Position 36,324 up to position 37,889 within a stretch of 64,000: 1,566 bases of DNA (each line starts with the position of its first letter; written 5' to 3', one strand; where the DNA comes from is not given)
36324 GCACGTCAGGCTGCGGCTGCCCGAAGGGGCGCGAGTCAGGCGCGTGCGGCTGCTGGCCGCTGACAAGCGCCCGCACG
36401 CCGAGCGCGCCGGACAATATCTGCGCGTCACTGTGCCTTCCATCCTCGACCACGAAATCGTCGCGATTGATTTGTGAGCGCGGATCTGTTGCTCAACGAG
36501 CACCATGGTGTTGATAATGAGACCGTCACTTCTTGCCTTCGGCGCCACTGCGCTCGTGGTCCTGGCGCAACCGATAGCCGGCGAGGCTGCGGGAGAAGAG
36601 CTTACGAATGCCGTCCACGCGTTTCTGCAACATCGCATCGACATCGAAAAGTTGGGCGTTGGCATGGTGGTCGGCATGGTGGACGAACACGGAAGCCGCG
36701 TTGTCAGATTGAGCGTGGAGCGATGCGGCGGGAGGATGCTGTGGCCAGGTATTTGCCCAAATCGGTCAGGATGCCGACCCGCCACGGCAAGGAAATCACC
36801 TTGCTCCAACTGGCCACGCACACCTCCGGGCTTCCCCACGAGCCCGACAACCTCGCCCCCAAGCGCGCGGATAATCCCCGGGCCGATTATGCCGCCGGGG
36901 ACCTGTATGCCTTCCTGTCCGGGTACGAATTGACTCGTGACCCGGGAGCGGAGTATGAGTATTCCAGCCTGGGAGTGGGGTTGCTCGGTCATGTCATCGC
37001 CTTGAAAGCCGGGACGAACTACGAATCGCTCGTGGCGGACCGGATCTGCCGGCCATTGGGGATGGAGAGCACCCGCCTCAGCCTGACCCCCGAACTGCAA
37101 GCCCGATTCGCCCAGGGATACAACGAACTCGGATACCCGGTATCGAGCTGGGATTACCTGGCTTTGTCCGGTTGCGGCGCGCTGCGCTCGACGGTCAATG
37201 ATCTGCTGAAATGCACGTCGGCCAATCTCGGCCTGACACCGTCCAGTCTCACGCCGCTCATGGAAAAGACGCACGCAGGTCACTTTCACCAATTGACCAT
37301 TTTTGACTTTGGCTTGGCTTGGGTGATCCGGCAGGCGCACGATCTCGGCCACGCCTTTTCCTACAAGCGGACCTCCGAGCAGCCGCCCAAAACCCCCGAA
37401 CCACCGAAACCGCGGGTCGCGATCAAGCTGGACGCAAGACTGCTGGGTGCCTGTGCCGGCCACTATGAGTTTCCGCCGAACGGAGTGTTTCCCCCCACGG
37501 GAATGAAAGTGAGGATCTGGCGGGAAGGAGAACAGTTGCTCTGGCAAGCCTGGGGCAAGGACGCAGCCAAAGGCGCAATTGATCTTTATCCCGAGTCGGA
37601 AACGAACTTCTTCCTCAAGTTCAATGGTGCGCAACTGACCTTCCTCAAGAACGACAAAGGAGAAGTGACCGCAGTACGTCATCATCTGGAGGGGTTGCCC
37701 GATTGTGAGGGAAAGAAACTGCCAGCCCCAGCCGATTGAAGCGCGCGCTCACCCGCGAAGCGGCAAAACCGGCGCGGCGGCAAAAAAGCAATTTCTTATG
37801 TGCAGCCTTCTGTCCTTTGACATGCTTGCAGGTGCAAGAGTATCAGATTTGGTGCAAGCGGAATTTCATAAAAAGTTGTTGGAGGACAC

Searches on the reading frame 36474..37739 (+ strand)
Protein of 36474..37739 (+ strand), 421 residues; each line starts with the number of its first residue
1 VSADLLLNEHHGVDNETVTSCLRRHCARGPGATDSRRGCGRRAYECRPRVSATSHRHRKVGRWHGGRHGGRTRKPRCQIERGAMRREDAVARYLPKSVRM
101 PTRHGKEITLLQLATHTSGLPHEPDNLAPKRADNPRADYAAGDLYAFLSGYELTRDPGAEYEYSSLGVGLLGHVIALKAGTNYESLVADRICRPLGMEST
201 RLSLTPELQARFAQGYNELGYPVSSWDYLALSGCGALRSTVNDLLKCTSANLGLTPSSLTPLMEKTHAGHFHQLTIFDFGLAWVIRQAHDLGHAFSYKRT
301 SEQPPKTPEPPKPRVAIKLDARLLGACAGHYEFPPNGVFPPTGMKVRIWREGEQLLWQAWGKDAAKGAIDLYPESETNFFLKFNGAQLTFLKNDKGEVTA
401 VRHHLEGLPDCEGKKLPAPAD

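Call 14: search_protein_families(library=pfam, proteins=[window:36474-37739:+], max_evalue=0.1)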
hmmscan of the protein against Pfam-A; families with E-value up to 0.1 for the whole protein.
window:36474-37739:+ (421 aa): 2 families
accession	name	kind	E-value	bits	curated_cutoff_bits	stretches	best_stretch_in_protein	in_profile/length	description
PF00144.29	Beta-lactamase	-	1.6e-33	116.7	27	1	79-292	68-280/329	Beta-lactamase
PF11954.13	DUF3471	-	0.00011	22.9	29.3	1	314-404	2-89/103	Domain of unknown function (DUF3471)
